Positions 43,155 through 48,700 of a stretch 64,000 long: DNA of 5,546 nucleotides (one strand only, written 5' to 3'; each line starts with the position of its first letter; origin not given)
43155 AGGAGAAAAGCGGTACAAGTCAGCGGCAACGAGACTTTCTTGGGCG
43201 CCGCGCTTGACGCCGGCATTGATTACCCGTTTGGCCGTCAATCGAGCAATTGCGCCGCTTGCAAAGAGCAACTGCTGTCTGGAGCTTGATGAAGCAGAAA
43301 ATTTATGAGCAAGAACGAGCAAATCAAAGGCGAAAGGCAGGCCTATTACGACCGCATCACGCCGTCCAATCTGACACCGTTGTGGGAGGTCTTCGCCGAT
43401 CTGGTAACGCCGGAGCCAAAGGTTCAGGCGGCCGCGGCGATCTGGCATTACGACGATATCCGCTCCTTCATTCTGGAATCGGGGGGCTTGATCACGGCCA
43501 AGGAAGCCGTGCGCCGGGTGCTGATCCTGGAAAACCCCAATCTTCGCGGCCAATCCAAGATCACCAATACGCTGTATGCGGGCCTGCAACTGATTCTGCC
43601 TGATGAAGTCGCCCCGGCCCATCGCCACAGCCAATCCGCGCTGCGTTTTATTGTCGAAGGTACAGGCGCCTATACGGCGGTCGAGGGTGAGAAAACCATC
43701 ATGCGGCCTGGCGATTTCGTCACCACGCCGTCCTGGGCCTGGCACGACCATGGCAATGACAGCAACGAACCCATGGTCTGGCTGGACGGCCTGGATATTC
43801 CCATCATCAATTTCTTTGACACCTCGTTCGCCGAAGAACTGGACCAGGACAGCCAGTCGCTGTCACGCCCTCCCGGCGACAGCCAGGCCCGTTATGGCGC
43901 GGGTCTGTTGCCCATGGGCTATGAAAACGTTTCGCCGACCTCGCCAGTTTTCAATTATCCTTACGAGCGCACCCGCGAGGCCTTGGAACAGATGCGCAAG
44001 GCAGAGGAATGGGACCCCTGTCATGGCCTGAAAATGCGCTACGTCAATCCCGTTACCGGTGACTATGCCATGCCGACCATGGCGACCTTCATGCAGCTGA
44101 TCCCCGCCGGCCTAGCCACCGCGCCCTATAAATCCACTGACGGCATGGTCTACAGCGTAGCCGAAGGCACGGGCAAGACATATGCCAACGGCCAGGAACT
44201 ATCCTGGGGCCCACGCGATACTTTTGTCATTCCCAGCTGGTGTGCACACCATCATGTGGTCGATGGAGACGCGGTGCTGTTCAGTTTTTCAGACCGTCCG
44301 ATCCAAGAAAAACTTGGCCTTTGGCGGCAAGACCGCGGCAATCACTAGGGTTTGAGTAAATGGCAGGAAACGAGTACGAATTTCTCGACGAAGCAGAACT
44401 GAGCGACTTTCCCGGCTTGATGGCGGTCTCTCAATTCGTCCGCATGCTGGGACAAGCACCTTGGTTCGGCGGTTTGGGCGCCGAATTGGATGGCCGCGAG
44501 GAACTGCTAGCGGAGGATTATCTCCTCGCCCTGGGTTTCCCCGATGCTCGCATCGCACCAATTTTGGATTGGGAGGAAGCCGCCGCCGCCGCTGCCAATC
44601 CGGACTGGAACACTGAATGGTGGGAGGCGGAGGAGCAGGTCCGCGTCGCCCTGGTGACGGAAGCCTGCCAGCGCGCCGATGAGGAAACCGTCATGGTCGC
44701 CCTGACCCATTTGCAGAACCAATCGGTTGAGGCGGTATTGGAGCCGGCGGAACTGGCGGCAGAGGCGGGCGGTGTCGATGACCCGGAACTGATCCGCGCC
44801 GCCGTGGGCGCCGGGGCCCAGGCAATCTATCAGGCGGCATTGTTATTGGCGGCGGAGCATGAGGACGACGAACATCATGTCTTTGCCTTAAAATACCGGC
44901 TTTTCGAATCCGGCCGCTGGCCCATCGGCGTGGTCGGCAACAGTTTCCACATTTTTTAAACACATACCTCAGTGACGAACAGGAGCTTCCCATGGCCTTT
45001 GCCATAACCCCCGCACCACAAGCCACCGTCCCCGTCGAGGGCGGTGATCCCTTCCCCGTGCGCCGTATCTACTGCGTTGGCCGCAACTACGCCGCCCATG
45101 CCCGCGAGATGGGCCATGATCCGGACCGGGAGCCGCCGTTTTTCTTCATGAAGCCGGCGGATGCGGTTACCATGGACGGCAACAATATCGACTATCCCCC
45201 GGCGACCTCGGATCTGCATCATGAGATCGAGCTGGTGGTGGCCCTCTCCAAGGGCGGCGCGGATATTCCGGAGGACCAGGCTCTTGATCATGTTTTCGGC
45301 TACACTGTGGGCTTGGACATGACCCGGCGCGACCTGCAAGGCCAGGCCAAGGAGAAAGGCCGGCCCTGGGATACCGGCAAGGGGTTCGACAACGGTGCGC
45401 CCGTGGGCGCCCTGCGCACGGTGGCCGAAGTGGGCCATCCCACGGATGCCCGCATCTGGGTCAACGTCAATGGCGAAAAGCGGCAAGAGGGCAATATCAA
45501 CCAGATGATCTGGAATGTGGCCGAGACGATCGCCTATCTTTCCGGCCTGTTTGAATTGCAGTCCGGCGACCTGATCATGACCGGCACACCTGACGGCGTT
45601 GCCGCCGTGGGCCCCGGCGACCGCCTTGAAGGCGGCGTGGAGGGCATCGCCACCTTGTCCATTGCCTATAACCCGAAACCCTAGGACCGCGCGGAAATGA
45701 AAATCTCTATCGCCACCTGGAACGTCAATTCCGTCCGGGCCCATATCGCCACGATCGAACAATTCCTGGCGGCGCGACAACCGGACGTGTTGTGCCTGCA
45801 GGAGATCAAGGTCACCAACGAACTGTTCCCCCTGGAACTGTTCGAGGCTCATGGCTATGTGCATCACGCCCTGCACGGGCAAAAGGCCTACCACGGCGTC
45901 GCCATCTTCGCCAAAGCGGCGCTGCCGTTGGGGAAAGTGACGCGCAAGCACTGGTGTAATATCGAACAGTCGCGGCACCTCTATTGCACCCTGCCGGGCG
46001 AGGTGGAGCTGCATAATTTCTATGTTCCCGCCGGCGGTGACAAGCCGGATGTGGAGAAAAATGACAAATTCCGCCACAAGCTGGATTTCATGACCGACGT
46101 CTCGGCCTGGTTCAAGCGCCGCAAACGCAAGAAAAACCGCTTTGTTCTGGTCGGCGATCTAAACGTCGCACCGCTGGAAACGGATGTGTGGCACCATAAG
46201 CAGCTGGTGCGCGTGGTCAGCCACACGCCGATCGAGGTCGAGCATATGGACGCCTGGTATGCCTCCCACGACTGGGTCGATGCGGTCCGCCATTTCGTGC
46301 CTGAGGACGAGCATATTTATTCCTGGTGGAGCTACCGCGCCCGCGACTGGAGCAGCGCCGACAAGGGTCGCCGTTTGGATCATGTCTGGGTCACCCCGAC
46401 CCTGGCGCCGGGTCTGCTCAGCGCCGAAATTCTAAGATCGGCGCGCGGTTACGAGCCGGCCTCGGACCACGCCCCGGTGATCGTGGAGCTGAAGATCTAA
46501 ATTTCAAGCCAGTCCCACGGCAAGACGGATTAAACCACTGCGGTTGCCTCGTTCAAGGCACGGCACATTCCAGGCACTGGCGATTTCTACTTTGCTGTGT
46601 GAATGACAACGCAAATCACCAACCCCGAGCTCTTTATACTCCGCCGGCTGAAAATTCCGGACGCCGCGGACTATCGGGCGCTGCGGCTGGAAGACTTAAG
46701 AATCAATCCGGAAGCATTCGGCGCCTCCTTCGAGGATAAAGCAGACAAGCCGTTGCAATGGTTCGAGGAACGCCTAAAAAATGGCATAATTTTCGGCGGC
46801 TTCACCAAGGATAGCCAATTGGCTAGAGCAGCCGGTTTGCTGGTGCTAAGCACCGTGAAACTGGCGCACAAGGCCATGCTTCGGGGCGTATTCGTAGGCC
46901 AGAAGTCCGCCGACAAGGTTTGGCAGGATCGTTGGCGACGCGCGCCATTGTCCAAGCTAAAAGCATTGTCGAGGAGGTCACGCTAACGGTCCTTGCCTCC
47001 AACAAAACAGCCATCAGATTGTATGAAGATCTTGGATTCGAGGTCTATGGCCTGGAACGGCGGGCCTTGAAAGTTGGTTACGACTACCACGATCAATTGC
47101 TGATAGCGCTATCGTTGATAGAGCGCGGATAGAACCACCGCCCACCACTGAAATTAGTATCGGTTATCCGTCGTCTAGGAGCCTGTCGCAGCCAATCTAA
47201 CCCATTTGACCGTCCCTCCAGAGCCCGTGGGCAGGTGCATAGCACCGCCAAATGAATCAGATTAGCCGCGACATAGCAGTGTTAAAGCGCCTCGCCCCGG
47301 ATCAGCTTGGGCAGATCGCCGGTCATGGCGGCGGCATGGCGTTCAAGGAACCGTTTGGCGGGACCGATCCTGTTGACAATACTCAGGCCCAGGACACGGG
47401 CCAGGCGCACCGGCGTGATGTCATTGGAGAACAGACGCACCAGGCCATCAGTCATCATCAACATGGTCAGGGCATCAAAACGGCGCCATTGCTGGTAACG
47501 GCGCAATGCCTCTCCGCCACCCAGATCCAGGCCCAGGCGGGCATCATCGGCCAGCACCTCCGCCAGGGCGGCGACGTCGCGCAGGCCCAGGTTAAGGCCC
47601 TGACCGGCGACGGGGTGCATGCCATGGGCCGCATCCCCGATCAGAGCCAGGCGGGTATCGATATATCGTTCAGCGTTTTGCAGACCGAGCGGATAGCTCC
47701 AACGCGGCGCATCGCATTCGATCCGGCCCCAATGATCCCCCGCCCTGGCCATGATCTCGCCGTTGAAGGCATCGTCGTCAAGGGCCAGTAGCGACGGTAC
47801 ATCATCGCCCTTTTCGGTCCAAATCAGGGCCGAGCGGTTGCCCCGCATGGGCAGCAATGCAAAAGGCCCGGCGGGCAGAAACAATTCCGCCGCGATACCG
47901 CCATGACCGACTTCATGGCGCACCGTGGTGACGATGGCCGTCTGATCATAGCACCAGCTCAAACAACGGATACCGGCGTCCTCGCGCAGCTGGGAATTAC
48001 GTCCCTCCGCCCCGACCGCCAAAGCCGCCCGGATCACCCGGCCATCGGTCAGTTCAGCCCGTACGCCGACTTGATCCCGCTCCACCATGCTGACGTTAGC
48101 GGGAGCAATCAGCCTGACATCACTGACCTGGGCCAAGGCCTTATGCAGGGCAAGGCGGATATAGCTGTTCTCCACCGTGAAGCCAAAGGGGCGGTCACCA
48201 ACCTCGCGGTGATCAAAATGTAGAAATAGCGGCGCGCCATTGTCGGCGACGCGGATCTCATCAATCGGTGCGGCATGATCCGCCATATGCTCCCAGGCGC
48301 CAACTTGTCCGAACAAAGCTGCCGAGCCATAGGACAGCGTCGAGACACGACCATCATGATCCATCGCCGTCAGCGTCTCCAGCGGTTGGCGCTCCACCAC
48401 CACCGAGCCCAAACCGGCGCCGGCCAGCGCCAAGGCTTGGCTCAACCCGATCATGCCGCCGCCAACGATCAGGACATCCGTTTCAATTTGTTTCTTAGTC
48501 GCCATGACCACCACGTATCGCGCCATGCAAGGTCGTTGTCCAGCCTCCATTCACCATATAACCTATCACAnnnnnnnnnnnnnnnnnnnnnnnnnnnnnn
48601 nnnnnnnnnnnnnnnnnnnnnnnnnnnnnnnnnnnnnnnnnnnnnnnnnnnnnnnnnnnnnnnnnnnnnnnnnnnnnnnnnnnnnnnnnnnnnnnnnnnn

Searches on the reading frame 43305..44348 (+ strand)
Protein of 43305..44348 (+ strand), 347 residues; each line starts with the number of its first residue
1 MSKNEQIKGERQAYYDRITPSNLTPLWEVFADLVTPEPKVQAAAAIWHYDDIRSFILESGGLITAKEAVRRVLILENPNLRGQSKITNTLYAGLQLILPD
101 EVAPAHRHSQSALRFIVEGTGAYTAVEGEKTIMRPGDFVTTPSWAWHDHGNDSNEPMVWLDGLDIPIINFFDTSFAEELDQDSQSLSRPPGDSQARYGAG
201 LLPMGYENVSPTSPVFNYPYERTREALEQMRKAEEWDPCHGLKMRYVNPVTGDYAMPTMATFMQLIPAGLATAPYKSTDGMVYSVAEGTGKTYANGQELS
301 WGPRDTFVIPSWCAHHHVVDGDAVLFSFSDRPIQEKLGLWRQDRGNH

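Call 43: search_protein_families(library=pfam, proteins=[window:43305-44348:+], max_evalue=0.00001)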
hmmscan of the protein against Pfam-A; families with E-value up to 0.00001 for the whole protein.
window:43305-44348:+ (347 aa): 2 families
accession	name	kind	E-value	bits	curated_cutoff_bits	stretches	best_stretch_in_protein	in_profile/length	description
PF07883.17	Cupin_2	-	5.8e-27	93.6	27.2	1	94-161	2-68/70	Cupin domain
PF02311.25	AraC_binding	-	6e-06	26.5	21.1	0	99-157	12-69/135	AraC-like ligand binding domain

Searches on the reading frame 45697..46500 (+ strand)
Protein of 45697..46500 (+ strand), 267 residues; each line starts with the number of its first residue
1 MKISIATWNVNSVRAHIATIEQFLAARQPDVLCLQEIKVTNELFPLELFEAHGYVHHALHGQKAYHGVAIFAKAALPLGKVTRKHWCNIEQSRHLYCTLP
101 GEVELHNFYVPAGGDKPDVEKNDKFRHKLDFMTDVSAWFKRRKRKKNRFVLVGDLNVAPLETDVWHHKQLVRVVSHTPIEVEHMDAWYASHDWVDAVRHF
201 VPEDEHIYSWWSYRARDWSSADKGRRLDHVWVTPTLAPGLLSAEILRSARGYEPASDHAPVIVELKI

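Call 43: search_protein_families(library=pfam, proteins=[window:45697-46500:+], max_evalue=0.00001)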
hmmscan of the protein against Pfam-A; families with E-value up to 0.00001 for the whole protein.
window:45697-46500:+ (267 aa): 1 family
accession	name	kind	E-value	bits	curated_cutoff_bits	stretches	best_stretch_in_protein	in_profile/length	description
PF03372.29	Exo_endo_phos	-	3.6e-24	86.1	24.5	1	6-258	1-225/225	Endonuclease/Exonuclease/phosphatase family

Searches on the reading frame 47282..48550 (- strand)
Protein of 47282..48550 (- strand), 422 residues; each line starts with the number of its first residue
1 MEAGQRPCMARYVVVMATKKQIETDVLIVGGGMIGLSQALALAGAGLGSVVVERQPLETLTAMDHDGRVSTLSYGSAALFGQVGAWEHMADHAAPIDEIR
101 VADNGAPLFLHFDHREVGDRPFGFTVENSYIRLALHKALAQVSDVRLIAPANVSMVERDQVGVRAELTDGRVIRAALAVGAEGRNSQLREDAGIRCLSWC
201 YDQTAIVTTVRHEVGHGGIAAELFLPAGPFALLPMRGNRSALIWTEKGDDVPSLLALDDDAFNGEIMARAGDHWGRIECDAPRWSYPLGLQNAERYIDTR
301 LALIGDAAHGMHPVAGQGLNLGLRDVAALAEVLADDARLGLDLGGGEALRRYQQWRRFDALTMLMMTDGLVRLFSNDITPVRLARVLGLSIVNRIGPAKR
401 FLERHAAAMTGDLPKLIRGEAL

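Call 43: search_protein_families(library=pfam, proteins=[window:47282-48550:-], max_evalue=0.00001)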
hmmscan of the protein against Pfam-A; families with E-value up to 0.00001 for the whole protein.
window:47282-48550:- (422 aa): 2 families
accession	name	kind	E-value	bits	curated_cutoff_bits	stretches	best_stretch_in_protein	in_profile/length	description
PF01494.25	FAD_binding_3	-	3e-30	106.1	22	1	23-335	1-320/349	FAD binding domain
PF07992.20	Pyr_redox_2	-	1.9e-06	28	26.1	0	20-64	139-182/291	Pyridine nucleotide-disulphide oxidoreductase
